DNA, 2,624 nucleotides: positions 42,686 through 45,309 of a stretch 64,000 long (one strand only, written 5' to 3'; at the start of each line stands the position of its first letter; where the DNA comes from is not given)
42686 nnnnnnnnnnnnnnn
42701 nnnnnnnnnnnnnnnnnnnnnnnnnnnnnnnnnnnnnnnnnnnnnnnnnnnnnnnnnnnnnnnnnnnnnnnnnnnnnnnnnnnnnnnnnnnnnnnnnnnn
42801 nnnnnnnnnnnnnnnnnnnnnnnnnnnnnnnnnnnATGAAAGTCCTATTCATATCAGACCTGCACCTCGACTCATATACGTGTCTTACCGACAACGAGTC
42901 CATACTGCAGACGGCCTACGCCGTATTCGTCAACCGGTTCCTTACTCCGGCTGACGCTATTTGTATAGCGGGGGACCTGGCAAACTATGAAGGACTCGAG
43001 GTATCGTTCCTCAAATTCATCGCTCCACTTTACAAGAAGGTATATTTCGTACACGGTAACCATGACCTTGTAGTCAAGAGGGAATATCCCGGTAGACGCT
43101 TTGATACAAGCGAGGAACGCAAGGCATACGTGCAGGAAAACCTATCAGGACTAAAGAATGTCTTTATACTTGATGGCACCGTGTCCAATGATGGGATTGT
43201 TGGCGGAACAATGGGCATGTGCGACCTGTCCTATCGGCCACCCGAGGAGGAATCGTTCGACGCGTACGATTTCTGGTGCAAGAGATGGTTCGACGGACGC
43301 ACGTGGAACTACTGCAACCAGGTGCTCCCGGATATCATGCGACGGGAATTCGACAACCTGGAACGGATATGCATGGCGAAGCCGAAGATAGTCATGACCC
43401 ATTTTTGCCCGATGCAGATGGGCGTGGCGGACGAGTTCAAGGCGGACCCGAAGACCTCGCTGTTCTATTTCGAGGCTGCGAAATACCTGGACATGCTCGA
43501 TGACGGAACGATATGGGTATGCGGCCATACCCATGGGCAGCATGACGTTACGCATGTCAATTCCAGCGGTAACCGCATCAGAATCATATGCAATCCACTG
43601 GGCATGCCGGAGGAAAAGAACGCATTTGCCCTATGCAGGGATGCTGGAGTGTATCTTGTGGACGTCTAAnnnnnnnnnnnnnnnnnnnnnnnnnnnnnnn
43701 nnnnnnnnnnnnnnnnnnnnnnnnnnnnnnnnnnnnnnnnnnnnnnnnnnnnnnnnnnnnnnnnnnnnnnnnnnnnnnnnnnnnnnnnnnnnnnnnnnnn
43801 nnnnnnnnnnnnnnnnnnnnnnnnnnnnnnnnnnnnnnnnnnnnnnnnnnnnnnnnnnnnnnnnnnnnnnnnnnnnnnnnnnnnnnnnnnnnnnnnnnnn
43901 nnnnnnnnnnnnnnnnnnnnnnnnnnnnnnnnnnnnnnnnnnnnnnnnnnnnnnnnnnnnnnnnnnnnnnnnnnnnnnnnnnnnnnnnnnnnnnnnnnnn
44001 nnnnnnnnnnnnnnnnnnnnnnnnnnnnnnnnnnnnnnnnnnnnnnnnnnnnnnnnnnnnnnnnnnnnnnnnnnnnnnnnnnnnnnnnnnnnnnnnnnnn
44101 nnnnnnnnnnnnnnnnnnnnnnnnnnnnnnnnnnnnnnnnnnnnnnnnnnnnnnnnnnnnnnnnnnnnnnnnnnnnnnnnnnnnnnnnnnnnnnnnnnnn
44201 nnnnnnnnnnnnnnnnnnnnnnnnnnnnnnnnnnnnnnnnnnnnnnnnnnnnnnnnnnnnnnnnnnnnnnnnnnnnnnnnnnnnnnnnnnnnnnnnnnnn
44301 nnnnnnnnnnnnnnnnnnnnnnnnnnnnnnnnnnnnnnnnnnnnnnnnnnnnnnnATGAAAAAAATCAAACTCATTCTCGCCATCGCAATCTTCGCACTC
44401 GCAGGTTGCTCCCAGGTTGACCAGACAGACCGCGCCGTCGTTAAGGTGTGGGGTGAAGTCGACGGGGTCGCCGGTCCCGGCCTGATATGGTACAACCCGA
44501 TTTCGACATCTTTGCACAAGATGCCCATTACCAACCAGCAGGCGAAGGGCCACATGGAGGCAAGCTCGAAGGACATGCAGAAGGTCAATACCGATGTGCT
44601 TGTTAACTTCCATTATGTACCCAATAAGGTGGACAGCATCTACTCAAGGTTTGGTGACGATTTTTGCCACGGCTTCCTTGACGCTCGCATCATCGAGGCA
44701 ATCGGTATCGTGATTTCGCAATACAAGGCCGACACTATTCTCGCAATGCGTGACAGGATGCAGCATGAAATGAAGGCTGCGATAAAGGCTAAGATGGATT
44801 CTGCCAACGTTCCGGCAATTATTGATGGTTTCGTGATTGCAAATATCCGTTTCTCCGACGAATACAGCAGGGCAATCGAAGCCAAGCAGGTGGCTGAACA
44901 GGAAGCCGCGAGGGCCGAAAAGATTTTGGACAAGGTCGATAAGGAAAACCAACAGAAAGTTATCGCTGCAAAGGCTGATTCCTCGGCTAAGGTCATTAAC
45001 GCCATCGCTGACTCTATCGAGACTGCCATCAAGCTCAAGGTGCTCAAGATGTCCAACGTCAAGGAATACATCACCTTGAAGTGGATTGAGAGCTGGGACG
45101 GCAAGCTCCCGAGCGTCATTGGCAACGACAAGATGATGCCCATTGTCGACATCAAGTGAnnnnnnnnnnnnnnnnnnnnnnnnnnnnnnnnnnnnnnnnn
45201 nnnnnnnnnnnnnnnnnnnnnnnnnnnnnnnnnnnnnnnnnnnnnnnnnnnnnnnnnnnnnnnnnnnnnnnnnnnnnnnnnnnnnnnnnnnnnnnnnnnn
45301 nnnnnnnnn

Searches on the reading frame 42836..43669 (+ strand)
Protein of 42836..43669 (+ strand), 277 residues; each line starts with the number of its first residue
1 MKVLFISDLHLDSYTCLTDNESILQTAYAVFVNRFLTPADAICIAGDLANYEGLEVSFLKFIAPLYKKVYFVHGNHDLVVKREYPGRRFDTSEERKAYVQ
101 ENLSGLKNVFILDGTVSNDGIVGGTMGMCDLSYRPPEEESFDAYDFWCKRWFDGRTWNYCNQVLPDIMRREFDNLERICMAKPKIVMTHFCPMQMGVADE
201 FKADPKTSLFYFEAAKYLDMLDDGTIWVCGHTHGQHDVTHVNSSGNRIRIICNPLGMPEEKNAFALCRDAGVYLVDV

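Call 9: search_protein_families(library=pfam, proteins=[window:42836-43669:+], max_evalue=0.001)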
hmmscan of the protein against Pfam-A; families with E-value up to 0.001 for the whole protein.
window:42836-43669:+ (277 aa): 2 families
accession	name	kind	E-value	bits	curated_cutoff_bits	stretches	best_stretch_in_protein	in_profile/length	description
PF00149.33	Metallophos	-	6.4e-16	59.8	21.5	1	1-234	1-190/191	Calcineurin-like phosphoesterase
PF12850.12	Metallophos_2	-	1.4e-09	38.6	27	1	1-97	1-84/154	Calcineurin-like phosphoesterase superfamily domain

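Call 84: search_protein_families(library=ncbifam, proteins=[window:42836-43669:+], max_evalue=0.001)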
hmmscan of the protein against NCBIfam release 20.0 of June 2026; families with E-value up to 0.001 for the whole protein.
window:42836-43669:+ (277 aa): 3 families
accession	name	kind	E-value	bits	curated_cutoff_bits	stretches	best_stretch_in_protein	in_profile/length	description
TIGR03729.1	acc_ester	subfamily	3.3e-10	39.8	148.25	1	2-242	1-228/239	putative phosphoesterase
NF003743.0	PRK05340.1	equivalog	9.2e-06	25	134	1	1-84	2-89/242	UDP-2,3-diacylglucosamine diphosphatase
TIGR00040.1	yfcE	subfamily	3.5e-05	23.9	56.25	0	1-78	1-63/158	YfcE family phosphodiesterase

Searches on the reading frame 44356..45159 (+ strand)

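Call 9: search_protein_families(library=pfam, proteins=[window:44356-45159:+], max_evalue=0.001)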
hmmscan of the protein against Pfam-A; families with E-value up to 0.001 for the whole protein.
window:44356-45159:+ (267 aa): 1 family
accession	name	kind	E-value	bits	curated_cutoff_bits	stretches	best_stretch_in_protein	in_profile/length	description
PF01145.31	Band_7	-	1.1e-24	87.9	23.6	1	20-193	2-166/176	SPFH domain / Band 7 family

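Call 84: search_protein_families(library=ncbifam, proteins=[window:44356-45159:+], max_evalue=0.001)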
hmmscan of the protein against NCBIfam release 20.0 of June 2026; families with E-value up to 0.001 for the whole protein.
window:44356-45159:+ (267 aa): 1 family
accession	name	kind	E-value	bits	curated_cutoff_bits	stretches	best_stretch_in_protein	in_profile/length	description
TIGR01933.1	hflK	equivalog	0.00034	20.1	159.4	1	21-209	4-187/261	FtsH protease activity modulator HflK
